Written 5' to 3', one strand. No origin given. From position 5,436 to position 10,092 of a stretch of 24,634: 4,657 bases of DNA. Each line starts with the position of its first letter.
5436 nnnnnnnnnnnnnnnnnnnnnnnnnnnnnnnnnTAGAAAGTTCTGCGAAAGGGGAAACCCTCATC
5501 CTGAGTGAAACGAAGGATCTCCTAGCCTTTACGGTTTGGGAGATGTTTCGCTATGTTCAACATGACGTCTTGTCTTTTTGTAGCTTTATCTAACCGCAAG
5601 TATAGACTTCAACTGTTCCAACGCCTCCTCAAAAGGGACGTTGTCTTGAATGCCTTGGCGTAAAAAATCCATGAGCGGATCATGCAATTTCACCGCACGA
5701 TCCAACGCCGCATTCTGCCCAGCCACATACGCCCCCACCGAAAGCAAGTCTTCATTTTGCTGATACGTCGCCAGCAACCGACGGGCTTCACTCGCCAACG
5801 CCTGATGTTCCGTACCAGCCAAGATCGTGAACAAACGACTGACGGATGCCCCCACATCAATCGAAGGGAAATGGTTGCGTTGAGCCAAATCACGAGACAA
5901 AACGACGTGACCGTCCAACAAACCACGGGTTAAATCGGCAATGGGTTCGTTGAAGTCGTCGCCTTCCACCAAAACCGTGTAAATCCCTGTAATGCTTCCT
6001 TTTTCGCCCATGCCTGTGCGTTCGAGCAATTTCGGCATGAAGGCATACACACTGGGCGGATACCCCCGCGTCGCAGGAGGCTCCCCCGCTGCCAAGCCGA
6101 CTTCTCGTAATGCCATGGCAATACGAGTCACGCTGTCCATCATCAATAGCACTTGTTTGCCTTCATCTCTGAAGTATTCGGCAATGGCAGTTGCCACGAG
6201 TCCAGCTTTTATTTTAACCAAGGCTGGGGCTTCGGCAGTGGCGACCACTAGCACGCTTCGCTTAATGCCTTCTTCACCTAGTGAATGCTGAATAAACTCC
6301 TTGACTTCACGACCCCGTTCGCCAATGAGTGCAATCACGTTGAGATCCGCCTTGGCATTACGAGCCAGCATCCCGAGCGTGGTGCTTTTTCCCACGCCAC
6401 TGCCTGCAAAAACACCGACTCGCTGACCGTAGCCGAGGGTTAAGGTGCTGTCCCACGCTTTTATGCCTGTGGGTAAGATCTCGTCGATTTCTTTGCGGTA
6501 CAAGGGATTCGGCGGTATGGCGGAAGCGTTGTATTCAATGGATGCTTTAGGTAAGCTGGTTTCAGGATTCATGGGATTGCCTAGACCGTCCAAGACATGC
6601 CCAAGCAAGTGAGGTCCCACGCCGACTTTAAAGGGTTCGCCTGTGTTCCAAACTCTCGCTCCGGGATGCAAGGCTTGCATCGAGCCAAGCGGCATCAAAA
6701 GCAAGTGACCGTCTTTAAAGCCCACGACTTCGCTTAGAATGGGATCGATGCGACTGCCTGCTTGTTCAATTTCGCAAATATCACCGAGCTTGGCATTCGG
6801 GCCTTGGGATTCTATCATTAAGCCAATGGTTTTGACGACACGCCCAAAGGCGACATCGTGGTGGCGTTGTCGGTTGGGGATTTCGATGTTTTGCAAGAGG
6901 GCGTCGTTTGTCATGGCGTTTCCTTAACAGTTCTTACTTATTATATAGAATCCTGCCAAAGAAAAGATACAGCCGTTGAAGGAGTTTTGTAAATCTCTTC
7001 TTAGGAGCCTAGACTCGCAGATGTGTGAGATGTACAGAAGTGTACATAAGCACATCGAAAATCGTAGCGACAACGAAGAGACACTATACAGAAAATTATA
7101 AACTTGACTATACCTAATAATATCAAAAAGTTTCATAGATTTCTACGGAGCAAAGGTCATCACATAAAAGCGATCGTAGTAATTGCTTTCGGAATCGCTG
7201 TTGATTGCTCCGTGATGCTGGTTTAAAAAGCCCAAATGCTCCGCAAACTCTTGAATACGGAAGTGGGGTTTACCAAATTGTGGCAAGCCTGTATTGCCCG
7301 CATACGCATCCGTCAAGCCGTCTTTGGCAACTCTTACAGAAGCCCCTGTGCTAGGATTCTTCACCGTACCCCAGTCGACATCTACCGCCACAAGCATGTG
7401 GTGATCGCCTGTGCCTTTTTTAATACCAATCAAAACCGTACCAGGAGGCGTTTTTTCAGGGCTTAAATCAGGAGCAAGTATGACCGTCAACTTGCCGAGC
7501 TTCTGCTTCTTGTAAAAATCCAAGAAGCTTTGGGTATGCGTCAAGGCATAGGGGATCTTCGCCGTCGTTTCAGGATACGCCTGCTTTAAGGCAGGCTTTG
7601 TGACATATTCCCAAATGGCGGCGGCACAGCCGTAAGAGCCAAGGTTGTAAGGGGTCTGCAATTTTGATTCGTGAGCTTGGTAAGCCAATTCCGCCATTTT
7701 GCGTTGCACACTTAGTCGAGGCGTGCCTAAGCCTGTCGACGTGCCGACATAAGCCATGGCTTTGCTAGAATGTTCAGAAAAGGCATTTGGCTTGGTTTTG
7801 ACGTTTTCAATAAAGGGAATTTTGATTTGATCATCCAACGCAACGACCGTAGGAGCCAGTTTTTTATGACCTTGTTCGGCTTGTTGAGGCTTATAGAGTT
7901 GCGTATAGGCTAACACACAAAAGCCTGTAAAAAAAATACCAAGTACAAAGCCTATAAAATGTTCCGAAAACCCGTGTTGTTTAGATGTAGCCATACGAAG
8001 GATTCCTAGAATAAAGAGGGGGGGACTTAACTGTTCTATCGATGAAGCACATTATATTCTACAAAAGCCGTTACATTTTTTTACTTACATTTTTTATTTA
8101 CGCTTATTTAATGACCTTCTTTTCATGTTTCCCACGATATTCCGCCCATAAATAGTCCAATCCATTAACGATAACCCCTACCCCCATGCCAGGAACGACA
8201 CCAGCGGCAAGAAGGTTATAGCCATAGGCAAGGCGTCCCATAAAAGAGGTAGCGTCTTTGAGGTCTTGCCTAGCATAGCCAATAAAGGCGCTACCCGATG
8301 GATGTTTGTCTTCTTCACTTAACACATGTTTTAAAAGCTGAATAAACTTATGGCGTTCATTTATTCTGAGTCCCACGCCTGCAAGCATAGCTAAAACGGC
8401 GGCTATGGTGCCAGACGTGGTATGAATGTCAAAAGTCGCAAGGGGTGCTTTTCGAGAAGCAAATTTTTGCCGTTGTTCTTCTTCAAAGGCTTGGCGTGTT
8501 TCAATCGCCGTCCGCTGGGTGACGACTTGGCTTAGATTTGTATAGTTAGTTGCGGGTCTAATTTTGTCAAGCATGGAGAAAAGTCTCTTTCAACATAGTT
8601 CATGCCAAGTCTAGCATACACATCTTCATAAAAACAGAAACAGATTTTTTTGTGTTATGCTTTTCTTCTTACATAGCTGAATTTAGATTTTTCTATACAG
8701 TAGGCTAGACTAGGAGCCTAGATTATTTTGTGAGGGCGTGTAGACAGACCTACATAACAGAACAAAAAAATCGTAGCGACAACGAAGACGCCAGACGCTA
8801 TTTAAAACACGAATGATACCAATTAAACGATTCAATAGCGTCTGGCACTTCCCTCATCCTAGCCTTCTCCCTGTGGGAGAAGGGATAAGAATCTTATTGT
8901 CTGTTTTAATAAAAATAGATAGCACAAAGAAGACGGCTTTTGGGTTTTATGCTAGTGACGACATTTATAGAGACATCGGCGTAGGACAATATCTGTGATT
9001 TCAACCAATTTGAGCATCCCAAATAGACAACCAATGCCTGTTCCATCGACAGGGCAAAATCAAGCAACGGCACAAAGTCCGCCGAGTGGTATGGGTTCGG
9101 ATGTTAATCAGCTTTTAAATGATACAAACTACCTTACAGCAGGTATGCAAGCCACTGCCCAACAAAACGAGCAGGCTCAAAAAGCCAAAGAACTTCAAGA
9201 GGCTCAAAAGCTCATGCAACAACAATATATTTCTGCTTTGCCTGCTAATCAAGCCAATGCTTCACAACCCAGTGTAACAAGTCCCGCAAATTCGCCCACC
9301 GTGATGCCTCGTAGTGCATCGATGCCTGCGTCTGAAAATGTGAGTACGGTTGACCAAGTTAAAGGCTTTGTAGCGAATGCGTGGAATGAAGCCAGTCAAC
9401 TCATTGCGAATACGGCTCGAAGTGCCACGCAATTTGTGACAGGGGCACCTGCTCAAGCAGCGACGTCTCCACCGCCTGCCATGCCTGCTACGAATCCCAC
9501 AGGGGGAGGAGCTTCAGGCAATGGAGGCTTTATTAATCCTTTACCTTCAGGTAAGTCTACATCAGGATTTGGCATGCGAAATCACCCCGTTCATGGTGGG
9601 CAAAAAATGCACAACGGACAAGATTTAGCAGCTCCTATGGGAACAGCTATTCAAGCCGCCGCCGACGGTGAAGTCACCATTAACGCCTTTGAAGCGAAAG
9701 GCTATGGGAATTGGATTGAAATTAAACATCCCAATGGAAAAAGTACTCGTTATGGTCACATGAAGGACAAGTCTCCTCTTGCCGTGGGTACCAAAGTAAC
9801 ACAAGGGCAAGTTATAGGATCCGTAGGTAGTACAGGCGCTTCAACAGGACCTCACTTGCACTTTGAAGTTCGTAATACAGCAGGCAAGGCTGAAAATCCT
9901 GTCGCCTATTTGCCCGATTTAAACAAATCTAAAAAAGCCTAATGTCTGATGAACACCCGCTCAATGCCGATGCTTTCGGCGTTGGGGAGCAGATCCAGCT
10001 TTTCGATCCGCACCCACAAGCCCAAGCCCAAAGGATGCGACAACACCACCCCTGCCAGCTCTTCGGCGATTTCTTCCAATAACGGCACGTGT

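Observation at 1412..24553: Unannotated ~150-bp ERIC-like structured repeat family, 7 copies in 24.6 kb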

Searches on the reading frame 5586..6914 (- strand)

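Call 11: search_protein_families(library=pfam, proteins=[window:5586-6914:-])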
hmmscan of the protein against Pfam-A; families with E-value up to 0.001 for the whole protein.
window:5586-6914:- (442 aa): 3 families
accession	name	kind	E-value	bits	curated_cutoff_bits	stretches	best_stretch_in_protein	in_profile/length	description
PF00006.31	ATP-synt_ab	-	4.8e-84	281.7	29.5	1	150-359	1-213/213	ATP synthase alpha/beta family, nucleotide-binding domain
PF18269.6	T3SS_ATPase_C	-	4.1e-26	91.1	22.7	1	368-436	3-71/72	T3SS EscN ATPase C-terminal domain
PF02874.29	ATP-synt_ab_N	-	9.2e-05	23.3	20.9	1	26-92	1-69/69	ATP synthase alpha/beta family, beta-barrel domain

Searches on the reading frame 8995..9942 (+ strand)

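Call 11: search_protein_families(library=pfam, proteins=[window:8995-9942:+])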
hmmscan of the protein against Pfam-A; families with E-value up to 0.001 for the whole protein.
window:8995-9942:+ (315 aa): 1 family
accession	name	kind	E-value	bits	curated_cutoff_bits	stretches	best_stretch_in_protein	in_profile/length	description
PF01551.29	Peptidase_M23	-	1.6e-30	105.6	28.7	1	204-301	1-95/96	Peptidase family M23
